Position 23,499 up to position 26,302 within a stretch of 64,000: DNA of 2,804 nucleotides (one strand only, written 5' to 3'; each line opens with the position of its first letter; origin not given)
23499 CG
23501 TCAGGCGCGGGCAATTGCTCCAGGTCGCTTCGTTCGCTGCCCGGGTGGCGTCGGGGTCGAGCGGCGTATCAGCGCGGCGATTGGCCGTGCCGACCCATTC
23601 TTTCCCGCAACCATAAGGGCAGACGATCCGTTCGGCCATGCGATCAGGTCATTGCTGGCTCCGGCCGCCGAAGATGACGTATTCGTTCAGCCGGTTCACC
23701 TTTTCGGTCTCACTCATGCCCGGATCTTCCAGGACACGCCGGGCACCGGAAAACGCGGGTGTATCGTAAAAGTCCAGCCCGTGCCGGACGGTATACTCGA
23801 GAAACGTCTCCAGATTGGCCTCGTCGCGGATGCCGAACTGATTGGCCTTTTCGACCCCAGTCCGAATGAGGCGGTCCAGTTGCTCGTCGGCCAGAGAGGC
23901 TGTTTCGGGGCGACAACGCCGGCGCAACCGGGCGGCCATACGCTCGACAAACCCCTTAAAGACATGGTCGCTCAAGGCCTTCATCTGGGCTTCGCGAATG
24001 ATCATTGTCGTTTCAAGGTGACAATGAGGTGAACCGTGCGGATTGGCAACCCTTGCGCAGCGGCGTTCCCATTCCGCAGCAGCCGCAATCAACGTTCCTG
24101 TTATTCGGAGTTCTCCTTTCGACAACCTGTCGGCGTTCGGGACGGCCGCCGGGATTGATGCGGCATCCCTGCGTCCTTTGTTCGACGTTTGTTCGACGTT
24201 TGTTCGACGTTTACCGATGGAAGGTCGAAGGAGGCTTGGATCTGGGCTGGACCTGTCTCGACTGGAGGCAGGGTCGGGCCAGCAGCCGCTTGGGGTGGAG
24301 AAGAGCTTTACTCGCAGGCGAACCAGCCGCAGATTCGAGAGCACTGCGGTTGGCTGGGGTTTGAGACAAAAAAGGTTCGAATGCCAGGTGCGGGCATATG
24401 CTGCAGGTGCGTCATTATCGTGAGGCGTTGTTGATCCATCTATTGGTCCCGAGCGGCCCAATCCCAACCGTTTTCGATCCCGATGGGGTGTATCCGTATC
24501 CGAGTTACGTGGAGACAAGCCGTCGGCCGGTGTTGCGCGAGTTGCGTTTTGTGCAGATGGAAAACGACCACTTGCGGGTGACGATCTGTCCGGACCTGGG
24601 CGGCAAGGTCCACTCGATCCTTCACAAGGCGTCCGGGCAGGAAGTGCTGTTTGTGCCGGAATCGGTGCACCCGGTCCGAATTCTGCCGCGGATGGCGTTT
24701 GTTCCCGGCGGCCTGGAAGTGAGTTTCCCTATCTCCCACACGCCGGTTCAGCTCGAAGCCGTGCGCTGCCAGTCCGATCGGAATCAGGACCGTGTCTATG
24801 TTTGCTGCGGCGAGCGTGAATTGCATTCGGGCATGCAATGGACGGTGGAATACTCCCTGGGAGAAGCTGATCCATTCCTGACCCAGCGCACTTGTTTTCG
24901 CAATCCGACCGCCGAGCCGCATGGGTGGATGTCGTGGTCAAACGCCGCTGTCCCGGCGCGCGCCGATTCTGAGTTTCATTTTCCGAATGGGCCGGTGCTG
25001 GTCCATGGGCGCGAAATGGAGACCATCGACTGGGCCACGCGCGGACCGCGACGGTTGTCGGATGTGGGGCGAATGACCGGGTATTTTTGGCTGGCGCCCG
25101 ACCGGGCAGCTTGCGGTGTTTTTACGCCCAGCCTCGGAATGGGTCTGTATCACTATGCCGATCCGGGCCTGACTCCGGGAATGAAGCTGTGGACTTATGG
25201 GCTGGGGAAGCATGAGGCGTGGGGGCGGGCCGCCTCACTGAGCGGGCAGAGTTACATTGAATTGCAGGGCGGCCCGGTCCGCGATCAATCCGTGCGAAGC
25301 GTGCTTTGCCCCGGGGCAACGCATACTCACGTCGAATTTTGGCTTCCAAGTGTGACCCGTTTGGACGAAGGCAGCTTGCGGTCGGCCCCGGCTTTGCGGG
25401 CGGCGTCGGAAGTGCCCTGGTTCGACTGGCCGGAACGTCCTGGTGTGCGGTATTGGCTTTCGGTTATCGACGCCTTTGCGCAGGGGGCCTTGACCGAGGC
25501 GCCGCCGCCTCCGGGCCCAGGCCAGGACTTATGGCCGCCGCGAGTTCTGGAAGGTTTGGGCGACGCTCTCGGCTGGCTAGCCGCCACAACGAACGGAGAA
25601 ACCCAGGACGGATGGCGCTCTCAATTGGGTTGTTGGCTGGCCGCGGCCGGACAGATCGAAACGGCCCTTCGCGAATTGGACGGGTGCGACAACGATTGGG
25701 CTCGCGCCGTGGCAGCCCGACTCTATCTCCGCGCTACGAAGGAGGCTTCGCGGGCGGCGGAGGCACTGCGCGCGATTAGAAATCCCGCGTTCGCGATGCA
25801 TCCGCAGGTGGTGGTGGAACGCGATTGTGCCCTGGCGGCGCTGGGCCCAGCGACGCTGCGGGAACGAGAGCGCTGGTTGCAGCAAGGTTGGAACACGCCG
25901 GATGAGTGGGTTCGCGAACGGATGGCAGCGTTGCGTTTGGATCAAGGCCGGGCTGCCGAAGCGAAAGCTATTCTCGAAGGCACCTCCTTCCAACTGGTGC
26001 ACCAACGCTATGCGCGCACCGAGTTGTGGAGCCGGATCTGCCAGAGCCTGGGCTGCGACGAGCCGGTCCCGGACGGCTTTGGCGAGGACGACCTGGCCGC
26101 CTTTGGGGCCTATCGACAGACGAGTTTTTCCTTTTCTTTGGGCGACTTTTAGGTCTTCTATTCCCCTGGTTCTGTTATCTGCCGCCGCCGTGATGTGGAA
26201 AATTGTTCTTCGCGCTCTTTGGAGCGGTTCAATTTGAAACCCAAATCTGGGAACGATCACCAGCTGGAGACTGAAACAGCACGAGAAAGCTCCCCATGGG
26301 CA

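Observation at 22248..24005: Two-gene cassette: small helical protein followed by a DUF3289-like putative toxin with unusual N-terminal domains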

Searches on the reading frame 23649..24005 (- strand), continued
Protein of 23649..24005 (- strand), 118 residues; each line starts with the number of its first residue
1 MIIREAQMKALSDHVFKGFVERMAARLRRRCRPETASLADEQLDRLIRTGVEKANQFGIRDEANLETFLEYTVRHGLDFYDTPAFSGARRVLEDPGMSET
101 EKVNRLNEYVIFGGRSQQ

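Call 95: search_solved_structures(query=P0152, max_evalue=10, show_alignments=2)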
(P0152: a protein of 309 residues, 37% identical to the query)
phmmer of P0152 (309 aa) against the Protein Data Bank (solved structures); distinct sequences matched with E-value up to 10: 3.
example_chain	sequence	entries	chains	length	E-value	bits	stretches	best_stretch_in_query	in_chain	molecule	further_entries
9k9w_NA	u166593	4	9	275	0.17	14.3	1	194-266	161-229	Phycocyanin-associated rod linker protein | Phycobilisome rod linker polypeptide CpcC1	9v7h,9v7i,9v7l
8xjg_A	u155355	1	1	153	0.26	13.8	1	218-270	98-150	YqeY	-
3men_A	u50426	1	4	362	1.3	11.5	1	115-182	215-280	Acetylpolyamine aminohydrolase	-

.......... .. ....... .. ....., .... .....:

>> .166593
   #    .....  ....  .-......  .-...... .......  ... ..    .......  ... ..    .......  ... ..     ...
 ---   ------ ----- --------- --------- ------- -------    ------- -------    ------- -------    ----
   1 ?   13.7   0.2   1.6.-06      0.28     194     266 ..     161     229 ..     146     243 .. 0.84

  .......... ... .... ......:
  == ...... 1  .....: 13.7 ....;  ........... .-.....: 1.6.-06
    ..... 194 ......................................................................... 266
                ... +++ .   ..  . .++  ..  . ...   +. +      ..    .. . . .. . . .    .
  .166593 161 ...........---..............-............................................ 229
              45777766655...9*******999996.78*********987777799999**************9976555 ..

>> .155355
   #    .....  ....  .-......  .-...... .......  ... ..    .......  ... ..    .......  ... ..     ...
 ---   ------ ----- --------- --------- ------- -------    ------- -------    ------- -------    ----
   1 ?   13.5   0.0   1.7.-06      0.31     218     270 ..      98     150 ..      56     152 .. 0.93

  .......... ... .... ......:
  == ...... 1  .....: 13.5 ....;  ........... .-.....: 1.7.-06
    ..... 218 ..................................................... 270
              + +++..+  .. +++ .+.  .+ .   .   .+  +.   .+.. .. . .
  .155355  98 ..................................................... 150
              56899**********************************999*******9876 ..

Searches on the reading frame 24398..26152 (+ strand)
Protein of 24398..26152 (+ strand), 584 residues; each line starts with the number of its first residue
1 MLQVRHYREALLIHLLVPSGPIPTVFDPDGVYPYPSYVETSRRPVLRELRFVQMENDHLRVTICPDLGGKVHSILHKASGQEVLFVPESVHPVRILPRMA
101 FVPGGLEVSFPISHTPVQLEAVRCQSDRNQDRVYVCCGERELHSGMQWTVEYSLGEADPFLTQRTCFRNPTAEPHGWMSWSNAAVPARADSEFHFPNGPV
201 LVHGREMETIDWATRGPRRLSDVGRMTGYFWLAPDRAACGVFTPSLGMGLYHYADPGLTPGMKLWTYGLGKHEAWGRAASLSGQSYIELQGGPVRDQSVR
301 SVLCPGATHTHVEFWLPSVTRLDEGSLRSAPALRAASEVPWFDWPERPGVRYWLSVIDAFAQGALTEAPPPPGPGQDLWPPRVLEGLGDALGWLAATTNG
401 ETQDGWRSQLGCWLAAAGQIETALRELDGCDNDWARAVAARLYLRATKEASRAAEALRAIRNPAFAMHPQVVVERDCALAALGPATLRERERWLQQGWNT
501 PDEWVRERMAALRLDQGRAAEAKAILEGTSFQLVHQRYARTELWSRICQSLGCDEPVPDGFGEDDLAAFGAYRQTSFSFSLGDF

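Call 3: search_protein_families(library=pfam, proteins=[window:24398-26152:+], max_evalue=1)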
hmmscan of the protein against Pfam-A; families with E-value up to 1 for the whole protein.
window:24398-26152:+ (584 aa): 3 families
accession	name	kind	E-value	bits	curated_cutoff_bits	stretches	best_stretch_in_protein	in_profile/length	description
PF17128.10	DUF5107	-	9.7e-73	245.3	24.4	1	27-317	2-309/310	Domain of unknown function (DUF5107)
PF22256.2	BDI_1685-like_C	-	1.3e-55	188.6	27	1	353-547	1-192/192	BDI_1685-like, C-terminal domain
PF14559.12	TPR_19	-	0.005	17.6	25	0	502-535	24-57/68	Tetratricopeptide repeat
